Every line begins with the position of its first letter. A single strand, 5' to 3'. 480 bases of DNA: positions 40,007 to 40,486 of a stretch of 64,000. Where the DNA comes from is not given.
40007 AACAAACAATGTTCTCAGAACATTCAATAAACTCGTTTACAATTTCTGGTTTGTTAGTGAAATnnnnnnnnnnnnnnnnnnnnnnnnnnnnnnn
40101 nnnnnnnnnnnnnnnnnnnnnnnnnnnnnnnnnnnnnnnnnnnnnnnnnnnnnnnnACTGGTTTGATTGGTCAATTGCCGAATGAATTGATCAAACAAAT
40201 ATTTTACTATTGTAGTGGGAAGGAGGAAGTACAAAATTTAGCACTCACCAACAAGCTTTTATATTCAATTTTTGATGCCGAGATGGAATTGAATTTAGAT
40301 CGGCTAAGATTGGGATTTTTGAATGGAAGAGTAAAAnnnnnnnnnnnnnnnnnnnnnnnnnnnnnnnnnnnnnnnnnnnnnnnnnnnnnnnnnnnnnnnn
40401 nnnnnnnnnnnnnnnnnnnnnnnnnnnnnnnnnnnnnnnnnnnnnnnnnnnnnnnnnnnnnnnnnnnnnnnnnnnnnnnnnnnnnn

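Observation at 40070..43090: Chimeric F-box / poly-acidic / CCHC-knuckle / SDR-like protein with a likely catalytically altered SDR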

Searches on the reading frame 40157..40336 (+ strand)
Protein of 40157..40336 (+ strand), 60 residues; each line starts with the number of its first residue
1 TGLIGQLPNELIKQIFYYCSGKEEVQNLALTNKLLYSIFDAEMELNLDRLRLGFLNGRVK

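Call 40: search_solved_structures(query=A6, max_evalue=10, show_alignments=2)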
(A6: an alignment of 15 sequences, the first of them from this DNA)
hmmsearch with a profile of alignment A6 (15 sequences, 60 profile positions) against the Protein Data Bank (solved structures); distinct sequences matched with E-value up to 10: 19.
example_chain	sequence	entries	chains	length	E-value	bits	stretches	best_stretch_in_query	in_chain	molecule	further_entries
5ibk_B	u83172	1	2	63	0.0021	21.3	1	4-33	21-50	F-box/WD repeat-containing protein 7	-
5k35_A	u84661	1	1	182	0.0074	19.5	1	2-38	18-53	Ankyrin-repeat protein B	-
5vzt_B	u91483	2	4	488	0.018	18.3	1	3-39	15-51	F-box only protein 31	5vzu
2p1m_B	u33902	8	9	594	0.023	17.9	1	5-37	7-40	TRANSPORT INHIBITOR RESPONSE 1 protein | TRANSPORT INHIBITOR RESPONSE 1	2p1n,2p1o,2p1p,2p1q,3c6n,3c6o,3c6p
5v4b_B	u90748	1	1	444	0.045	17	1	4-33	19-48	F-box/WD repeat-containing protein 7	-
2ovp_B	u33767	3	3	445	0.045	17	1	4-33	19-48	F-box/WD repeat protein 7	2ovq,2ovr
7t1y_B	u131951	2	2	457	0.047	17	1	4-33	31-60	F-box/WD repeat-containing protein 7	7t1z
9xzj_F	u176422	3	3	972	0.082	16.2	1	3-37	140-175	F-box DNA helicase 1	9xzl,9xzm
3s5u_A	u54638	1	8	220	0.28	14.5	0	12-36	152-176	Putative uncharacterized protein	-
9o04_C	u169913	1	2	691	0.39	14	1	4-37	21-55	F-box only protein 42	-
6o60_C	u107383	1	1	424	0.41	13.9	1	4-32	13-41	F-box/LRR-repeat protein 2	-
1fs2_A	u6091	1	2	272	0.58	13.4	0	5-39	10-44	SKP2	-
1ldk_E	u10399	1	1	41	0.62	13.3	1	6-36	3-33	SKP2-like protein type gamma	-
6vcd_B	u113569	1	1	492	0.68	13.2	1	4-26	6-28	F-box/LRR-repeat protein 5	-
3l2o_B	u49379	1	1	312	0.79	13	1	3-33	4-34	F-box only protein 4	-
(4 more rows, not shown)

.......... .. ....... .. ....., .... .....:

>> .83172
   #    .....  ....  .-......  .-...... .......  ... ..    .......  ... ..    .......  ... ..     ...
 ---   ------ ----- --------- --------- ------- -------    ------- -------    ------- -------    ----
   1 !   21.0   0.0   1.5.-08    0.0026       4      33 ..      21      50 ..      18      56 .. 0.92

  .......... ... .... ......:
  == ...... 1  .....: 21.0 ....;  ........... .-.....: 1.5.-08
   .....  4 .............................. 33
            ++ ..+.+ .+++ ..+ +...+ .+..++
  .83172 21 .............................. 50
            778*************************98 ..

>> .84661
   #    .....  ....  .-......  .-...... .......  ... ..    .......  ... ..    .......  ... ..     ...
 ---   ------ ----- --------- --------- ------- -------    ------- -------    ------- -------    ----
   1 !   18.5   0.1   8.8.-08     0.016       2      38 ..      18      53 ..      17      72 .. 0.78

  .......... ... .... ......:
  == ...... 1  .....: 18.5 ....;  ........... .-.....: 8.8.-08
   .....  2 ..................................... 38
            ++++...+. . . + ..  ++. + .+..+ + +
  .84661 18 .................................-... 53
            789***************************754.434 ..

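Call 41: search_protein_families(library=pfam, alignment_id=A6, max_evalue=1)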
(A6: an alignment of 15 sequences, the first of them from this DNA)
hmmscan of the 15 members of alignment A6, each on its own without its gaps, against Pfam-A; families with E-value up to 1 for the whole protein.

A. member 1, seq(60 aa): 3 families
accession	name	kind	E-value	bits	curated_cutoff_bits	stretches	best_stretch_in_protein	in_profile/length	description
PF00646.38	F-box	-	0.00014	22.1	20.5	1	6-40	3-36/43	F-box domain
PF12937.12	F-box-like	-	0.0015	18.7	24.3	1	4-40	1-36/47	F-box-like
PF07261.16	DnaB_2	-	0.063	13.4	22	1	6-41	28-62/74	Replication initiation and membrane attachment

B. families by the number of members that match (of 15 scanned): 9 families
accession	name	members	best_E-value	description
PF12937.12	F-box-like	13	6.3e-06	F-box-like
PF00646.38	F-box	12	3.1e-06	F-box domain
PF15966.10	F-box_4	3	0.00046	F-box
PF24778.1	Ig-CFAP74_3rd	1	0.019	CFAP74 third Ig-like domain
PF07261.16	DnaB_2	1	0.063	Replication initiation and membrane attachment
PF14278.11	TetR_C_8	1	0.12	Transcriptional regulator C-terminal region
PF09775.14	Keratin_assoc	1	0.12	Keratinocyte-associated protein 2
PF24723.1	DUF7675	1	0.13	Family of unknown function (DUF7675)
PF22660.2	RS_preATP-grasp-like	1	0.2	Ribonucleotide synthetase preATP-grasp domain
